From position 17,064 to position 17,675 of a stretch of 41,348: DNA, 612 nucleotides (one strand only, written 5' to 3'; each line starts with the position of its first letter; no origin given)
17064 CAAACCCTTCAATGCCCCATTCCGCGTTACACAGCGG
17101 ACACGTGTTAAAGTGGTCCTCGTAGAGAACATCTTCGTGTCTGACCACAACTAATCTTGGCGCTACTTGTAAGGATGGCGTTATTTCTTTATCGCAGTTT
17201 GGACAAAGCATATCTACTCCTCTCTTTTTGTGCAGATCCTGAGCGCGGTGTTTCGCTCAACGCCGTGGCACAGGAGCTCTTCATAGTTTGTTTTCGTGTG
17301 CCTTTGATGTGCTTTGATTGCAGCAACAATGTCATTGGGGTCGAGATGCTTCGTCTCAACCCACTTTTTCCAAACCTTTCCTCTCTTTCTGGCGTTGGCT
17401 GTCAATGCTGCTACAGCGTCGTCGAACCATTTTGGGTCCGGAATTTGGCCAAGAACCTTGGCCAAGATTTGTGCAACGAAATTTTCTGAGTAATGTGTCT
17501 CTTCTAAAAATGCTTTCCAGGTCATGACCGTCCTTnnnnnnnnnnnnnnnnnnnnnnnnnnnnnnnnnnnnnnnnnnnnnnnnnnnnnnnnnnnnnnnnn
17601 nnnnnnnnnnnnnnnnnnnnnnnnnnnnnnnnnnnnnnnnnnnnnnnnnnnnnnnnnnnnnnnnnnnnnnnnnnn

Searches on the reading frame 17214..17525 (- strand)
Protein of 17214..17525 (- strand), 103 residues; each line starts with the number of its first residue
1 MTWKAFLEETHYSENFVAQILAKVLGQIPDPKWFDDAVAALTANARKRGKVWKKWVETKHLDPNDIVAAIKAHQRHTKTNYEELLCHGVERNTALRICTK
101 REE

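Call 5: search_protein_families(library=pfam, proteins=[window:17214-17525:-], max_evalue=0.1)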
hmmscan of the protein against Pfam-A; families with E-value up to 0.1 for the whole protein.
window:17214-17525:- (103 aa): 2 families
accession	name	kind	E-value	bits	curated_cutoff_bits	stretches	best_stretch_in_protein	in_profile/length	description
PF10056.14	DUF2293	-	1.2e-06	29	25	1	61-98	37-73/85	Uncharacterized conserved protein (DUF2293)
PF23121.1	SPOC_AIPP2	-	0.069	13.8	28.1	1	39-101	40-103/131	AIPP2, SPOC-like domain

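Call 6: search_protein_families(library=phrogs, proteins=[window:17214-17525:-], max_evalue=0.1)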
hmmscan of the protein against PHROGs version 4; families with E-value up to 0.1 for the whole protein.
window:17214-17525:- (103 aa): 1 family
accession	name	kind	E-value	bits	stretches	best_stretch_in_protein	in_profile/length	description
phrog_33959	-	unknown function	0.024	16.1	1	60-94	4-34/83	-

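Call 14: search_protein_families(library=ncbifam, proteins=[window:17214-17525:-], max_evalue=0.01)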
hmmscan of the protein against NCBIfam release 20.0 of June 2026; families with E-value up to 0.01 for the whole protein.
window:17214-17525:- (103 aa): 0 families

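Call 15: search_protein_families(library=padloc, proteins=[window:17214-17525:-], max_evalue=0.01)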
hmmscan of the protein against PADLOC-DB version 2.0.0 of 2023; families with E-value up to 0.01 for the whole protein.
window:17214-17525:- (103 aa): 0 families

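Call 17: find_homologous_proteins(query=window:17214-17525:-, max_evalue=0.001)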
Query window:17214-17525:- (103 aa): 1 proteins with E <= 0.001 among 8 candidates.
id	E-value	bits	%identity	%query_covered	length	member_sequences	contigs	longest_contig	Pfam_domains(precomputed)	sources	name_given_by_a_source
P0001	1.0e-64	233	100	100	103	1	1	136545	PF10056.15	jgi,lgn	jgi:hypothetical protein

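Call 19: find_encoding_contigs(protein=P0001, flank=10000)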
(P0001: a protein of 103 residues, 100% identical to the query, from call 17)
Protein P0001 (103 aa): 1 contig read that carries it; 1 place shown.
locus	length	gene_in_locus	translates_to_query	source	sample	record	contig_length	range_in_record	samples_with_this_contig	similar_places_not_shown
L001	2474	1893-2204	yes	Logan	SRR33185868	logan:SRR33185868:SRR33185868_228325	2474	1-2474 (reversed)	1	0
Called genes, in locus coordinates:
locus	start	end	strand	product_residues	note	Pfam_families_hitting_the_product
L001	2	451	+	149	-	?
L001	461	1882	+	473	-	PF00270:DEAD (weak), PF00176:SNF2-rel_dom, PF04851:ResIII (weak), PF00271:Helicase_C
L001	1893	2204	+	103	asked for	PF10056:DUF2293 (weak)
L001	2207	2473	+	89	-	?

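Call 20: find_related_loci(query=window:17214-17525:-, collection=viral_contigs, flank=6000)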
Query window:17214-17525:- (103 aa) in viral_contigs; peptide patterns used: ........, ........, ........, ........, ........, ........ (x = any residue, [..] = any of these).
5 stretches matched a pattern, but none encodes a relative of the query by tblastn (E <= 1e-3).

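Call 31: search_protein_representatives(protein=window:17214-17525:-)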
Query: 103 residues. Proteins with E-value up to 0.001 (for the whole library): 29; up to 1e-10: 5; up to 1e-30: 1. The best 29 are listed.
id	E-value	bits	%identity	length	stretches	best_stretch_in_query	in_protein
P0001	3.2e-65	232.8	100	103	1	1-103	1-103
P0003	1.6e-17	79.6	45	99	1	10-96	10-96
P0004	1.9e-12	63.3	44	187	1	4-90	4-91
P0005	2.2e-12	63.1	40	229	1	3-97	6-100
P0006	2.2e-11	59.9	37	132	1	3-95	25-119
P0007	8.1e-10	54.9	40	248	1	3-95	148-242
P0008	1.5e-09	54.0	38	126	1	3-100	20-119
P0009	3.1e-09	53.0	38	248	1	2-99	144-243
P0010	1.8e-08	50.6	29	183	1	2-98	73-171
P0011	3.1e-08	49.8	38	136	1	2-83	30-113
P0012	2.7e-07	46.8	38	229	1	27-99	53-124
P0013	5.9e-07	45.7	42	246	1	31-94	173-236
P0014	1.6e-06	44.3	39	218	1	30-93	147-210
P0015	2.4e-06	43.8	33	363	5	6-64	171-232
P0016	3.3e-06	43.3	39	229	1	17-94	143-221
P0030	8.3e-04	35.6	37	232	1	13-95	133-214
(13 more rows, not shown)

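Call 32: predict_structure(protein=window:17214-17525:-)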
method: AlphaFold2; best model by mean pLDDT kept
length: 103 residues; sequences in the alignment: 1
mean_pLDDT: 52.0   pTM: 0.39
mean pLDDT of the five models: 52.0, 49.3, 47.6, 47.0, 42.4
residues with pLDDT >= 90: 0; 70-90: 2; 50-70: 53; < 50: 48
segments of 3 or more residues with pLDDT < 50: 26-52, 83-103
pLDDT, mean of each block of 10 residues (from residue 1): 67 64 50 44 42 54 62 61 44 37 36
secondary structure, 60 per line:
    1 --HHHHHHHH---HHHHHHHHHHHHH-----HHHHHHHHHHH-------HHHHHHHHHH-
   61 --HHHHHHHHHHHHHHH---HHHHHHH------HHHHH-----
elements in order: H3-10 H14-26 H32-42 H50-59 H63-77 H81-87 H94-98

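Call 36: search_solved_structures(query=A1, max_evalue=1, show_alignments=2)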
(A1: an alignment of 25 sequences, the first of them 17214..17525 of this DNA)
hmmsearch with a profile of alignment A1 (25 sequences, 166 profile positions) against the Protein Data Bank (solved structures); distinct sequences matched with E-value up to 1: 1.
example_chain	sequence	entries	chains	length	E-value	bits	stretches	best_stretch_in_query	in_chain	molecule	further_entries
8b3w_A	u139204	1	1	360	0.31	14.1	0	98-118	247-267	Variant surface glycoprotein 1954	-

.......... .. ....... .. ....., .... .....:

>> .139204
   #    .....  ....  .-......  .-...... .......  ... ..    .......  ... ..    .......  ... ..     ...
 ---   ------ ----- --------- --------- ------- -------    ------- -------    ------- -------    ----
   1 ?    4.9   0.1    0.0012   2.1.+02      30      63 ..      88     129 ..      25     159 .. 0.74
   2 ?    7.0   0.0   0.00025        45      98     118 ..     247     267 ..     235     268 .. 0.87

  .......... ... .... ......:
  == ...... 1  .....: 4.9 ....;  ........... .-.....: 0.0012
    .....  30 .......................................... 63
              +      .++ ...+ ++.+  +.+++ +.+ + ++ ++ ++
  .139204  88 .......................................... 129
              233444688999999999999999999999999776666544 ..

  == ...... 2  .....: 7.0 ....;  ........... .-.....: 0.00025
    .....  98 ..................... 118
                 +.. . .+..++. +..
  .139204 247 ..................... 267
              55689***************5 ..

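Call 38: find_encoding_contigs(protein=P0003, flank=8000)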
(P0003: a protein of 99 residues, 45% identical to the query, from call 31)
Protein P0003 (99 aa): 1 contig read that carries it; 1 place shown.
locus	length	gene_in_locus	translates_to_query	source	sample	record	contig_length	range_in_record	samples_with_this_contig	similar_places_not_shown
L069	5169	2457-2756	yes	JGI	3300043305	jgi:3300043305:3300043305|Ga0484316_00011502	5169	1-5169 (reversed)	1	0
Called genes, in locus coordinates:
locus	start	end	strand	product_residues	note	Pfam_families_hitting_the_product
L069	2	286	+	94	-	?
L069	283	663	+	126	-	PF04542:Sigma70_r2 (weak)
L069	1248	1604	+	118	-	-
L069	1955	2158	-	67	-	-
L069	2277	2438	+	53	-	-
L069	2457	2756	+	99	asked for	PF10056:DUF2293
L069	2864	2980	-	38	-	-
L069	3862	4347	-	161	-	-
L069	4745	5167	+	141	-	?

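Call 39: find_encoding_contigs(protein=P0004, flank=8000, max_places=3)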
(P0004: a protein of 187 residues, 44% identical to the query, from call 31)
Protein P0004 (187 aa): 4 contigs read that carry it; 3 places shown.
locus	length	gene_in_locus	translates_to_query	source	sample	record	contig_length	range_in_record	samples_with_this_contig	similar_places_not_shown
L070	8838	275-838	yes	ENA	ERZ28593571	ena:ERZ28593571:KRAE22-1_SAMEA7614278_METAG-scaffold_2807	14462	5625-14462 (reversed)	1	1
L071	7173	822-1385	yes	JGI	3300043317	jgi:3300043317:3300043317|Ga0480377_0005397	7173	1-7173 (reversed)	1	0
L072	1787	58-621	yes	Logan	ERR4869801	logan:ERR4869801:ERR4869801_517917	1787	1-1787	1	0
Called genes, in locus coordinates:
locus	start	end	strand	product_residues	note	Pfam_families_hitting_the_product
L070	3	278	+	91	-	?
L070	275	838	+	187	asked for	-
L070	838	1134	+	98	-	-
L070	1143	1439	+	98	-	-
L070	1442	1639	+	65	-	-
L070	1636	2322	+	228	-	-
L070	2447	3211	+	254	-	PF02811:PHP, PF13263:PHP_C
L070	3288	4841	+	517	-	PF17289:Terminase_6C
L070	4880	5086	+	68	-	-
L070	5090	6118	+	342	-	-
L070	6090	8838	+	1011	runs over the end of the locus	PF18905:DUF5661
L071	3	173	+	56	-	?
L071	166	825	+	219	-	-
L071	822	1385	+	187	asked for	-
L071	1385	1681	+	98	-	-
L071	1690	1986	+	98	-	-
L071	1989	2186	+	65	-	-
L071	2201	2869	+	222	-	-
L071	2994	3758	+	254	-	PF02811:PHP, PF13263:PHP_C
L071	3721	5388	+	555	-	PF17289:Terminase_6C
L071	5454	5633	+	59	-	-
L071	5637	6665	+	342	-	-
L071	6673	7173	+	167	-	?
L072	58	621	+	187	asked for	-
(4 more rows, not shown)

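Call 40: find_encoding_contigs(protein=P0005, flank=8000, max_places=3)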
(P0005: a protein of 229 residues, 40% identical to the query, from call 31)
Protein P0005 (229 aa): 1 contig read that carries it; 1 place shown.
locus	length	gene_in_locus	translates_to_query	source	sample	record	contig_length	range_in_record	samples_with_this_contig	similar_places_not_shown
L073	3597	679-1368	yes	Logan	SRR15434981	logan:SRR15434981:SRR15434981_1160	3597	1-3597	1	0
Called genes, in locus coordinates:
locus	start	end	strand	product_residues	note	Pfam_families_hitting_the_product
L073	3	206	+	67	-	?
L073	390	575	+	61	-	-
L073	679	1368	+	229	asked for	PF10056:DUF2293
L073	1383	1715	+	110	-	-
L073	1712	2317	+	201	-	-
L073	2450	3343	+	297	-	-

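Call 41: find_encoding_contigs(protein=P0006, flank=8000, max_places=3)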
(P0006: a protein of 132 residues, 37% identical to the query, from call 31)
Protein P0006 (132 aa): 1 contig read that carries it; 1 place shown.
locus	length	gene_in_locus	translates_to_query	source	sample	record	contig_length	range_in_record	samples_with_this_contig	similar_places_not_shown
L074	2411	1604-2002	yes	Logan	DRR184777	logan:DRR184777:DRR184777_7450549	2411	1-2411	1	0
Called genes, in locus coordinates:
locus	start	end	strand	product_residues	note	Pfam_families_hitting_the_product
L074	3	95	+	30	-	?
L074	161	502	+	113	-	-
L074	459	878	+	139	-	-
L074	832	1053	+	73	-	-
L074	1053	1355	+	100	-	PF23790:Kyano_Gp96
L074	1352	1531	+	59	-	-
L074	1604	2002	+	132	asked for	-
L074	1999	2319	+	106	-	-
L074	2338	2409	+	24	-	?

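Call 47: predict_structure(alignment_id=A1)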
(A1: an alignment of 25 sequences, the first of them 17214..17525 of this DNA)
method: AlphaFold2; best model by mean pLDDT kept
length: 103 residues; sequences in the alignment: 25
mean_pLDDT: 83.2   pTM: 0.68
mean pLDDT of the five models: 83.2, 82.7, 82.5, 82.2, 79.4
residues with pLDDT >= 90: 68; 70-90: 9; 50-70: 21; < 50: 5
segments of 3 or more residues with pLDDT < 50: none
pLDDT, mean of each block of 10 residues (from residue 1): 94 95 93 93 94 94 92 78 51 58 48
secondary structure, 60 per line:
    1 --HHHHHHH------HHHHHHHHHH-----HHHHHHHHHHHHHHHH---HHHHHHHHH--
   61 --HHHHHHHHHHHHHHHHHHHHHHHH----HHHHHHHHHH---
elements in order: H3-9 H16-25 H31-46 H50-58 H63-86 H91-100

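Call 50: fold_search(model_id=the predicted structure, library=pdb)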
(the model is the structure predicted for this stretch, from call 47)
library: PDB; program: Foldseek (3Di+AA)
matches with E <= 10: 15; with E <= 0.001: 0
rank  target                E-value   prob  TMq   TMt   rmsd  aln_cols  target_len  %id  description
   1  8xjg                  5.0e+00  0.18  0.41  0.30   5.6        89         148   11  Crystal structure of the YqeY protein from Vibrio parahaemolyticus (released 2024-05-22)
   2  9jm6_E                6.6e+00  0.07  0.21  0.31  10.3        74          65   18  Crystal structure of de novo designed light-responsive oligomer C5-1 (LRO-C5-1) (released 2025-08-27)
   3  7tfi_A                7.4e+00  0.05  0.27  0.10   5.9        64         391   19  Atomic model of the S. cerevisiae clamp-clamp loader complex PCNA-RFC bound to DNA with an open clamp (released 2022-11-16)
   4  8snb_6Q               7.4e+00  0.04  0.25  0.14  10.9       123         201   17  atomic model of sea urchin sperm doublet microtubule (48-nm periodicity) (released 2023-06-28)
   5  7jg8_B                7.9e+00  0.08  0.27  0.07   4.1        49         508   14  Cryo-EM structure of bedaquiline-saturated Mycobacterium smegmatis ATP synthase rotational state 1 (backbone model) (released 2020-08-19)
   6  6foc_C                7.9e+00  0.07  0.27  0.08   4.2        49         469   14  F1-ATPase from Mycobacterium smegmatis (released 2019-01-23)
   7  8xje_A                8.3e+00  0.09  0.39  0.30   7.4        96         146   19  Crystal structure of the YqeY protein from Campylobacter jejuni (released 2024-05-22)
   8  6foc_B                8.3e+00  0.07  0.27  0.08   4.2        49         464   14  F1-ATPase from Mycobacterium smegmatis (released 2019-01-23)
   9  7njm_C                8.3e+00  0.07  0.27  0.07   4.2        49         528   14  Mycobacterium smegmatis ATP synthase state 1c (released 2021-10-27)
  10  7njo_C                8.3e+00  0.07  0.27  0.07   4.2        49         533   14  Mycobacterium smegmatis ATP synthase state 1e (released 2021-10-27)
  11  9deg_A                8.8e+00  0.04  0.26  0.19  11.5        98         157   10  The designed serine hydrolase known as win1 (released 2025-02-19)
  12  7nk7_C                9.3e+00  0.06  0.26  0.07   4.1        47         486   15  Mycobacterium smegmatis ATP synthase F1 state 1 (released 2021-10-27)
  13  7njq_B                9.8e+00  0.06  0.27  0.07   4.0        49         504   14  Mycobacterium smegmatis ATP synthase state 3a (released 2021-10-27)
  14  8g09_B                9.8e+00  0.06  0.27  0.07   4.1        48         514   14  Cryo-EM structure of SQ31f-bound Mycobacterium smegmatis ATP synthase rotational state 2 (backbone model) (released 2023-02-15)
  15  9rgv_A                9.8e+00  0.04  0.26  0.26  14.7        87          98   17  X-ray crystal structure of a de novo designed single-chain antiparallel 3-helix coiled-coil bundle, sc-apCC3-CW1 (released 2025-09-03)

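Call 60: find_related_loci(query=A2, collection=viral_contigs, flank=8000)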
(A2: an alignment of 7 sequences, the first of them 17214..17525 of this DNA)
Query A2 (103 aa) in viral_contigs; peptide patterns used: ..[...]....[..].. (x = any residue, [..] = any of these).
5 stretches matched a pattern, but none encodes a relative of the query by tblastn (E <= 1e-3).

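Call 62: find_encoding_contigs(protein=P0008, flank=8000, max_places=2)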
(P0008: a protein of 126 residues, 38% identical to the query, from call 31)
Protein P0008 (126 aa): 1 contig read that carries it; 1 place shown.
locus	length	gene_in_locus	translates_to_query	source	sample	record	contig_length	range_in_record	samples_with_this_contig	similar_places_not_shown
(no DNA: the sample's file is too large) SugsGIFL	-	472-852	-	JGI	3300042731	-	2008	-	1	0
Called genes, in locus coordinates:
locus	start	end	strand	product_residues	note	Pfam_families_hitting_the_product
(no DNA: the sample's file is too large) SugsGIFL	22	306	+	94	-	-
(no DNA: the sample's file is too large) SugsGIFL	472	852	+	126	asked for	PF10056:DUF2293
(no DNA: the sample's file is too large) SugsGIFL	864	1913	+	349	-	-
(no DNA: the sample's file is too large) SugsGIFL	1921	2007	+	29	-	?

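Call 63: find_encoding_contigs(protein=P0009, flank=8000, max_places=2)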
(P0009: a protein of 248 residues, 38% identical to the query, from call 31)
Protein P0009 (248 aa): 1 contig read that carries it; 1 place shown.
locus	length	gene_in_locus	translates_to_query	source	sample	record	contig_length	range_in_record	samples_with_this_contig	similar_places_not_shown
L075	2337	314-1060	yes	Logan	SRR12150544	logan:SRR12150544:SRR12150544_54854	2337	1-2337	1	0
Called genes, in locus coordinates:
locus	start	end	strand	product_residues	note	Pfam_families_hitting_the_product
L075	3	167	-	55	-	?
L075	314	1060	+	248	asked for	PF10056:DUF2293 (weak)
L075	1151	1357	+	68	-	-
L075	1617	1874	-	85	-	-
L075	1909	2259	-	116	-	-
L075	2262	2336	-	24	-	?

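Call 64: find_encoding_contigs(protein=P0011, flank=8000, max_places=2)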
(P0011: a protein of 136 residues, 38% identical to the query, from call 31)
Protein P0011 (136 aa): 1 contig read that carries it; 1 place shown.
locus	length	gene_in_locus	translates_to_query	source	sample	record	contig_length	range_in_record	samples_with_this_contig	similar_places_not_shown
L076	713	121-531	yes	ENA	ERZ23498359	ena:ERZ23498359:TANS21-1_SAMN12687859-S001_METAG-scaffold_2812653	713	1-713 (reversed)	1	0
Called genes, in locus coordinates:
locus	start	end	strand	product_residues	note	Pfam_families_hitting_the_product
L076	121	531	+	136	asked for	-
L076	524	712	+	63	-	?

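Call 65: fold_search(model_id=the predicted structure, library=viral)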
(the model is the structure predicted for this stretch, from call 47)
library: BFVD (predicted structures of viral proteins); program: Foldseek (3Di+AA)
matches with E <= 10: 56; with E <= 0.001: 0
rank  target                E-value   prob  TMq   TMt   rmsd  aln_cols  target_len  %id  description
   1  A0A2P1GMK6            8.2e-01  0.15  0.26  0.22  13.4       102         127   18  VP2 [Guangdong greater green snake calicivirus]
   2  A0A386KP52            2.7e+00  0.06  0.22  0.16  13.7       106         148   15  Uncharacterized protein [Microbacterium phage ValentiniPuff]
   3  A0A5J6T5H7            3.1e+00  0.07  0.24  0.24  12.5        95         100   12  (no name in the UniProt tables at hand)
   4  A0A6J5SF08            3.7e+00  0.06  0.23  0.18   9.7        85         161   21  RpoE DNA-directed RNA polymerase specialized sigma subunit, sigma24 homolog [uncultured Caudovirales phage]
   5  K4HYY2                3.9e+00  0.08  0.28  0.17  14.8       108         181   11  Minor tail protein [Escherichia phage EC6]
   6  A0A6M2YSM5            4.2e+00  0.07  0.29  0.30  11.6       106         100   12  (no name in the UniProt tables at hand)
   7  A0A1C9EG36            4.2e+00  0.03  0.20  0.12  14.9       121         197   13  (no name in the UniProt tables at hand)
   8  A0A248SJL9            4.7e+00  0.03  0.19  0.10  14.8        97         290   18  (no name in the UniProt tables at hand)
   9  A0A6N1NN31            5.5e+00  0.12  0.35  0.12   8.1        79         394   10  Phytanoyl-CoA dioxygenase [Tupanvirus deep ocean]
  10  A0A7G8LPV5            5.5e+00  0.08  0.28  0.31   8.2        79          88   14  Helix-turn-helix DNA binding domain protein [Mycobacterium phage MrMiyagi]
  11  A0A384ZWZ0            5.5e+00  0.03  0.18  0.09  11.4        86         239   14  Uncharacterized protein [Dickeya phage vB_DsoM_JA29]
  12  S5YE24                5.8e+00  0.07  0.30  0.28   9.5        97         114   16  Uncharacterized protein [Mycobacterium phage Papyrus]
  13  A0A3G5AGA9            5.8e+00  0.06  0.28  0.16  13.4       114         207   12  Uncharacterized protein [Solumvirus sp.]
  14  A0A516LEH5            5.8e+00  0.04  0.24  0.20  15.6       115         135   12  (no name in the UniProt tables at hand)
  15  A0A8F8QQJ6            6.2e+00  0.07  0.30  0.16   9.4        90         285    7  Movement protein [Alphanucleorhabdovirus tuberosum]
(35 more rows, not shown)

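Call 87: search_dna_similar(query=window:17214-17525:-, collection=phages, mode=protein, max_evalue=1, max_rows=15)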
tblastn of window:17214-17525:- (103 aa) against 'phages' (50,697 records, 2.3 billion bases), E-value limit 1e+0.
Records with a match: 1; places in all: 1; records where one place covers at least 80% of the query: 0.
Best place of each record, by identity: <60% 1.
By first word of the organism name: Alicyclobacillus 1.
By host as written in the record: Alicyclobacillus acidoterrestris strain KKP 3133 1.
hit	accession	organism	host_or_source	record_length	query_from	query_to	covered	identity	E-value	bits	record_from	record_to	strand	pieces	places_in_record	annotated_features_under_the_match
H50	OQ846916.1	Alicyclobacillus phage KKP_3916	Alicyclobacillus acidoterrestris strain ...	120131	38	88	50%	33.3%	2e-2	39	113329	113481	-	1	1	hypothetical protein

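Call 88: search_dna_similar(query=window:17214-17525:-, collection=plasmids, mode=protein, max_evalue=1, max_rows=15)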
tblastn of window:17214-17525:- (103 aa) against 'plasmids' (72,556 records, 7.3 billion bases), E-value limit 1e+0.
No match.
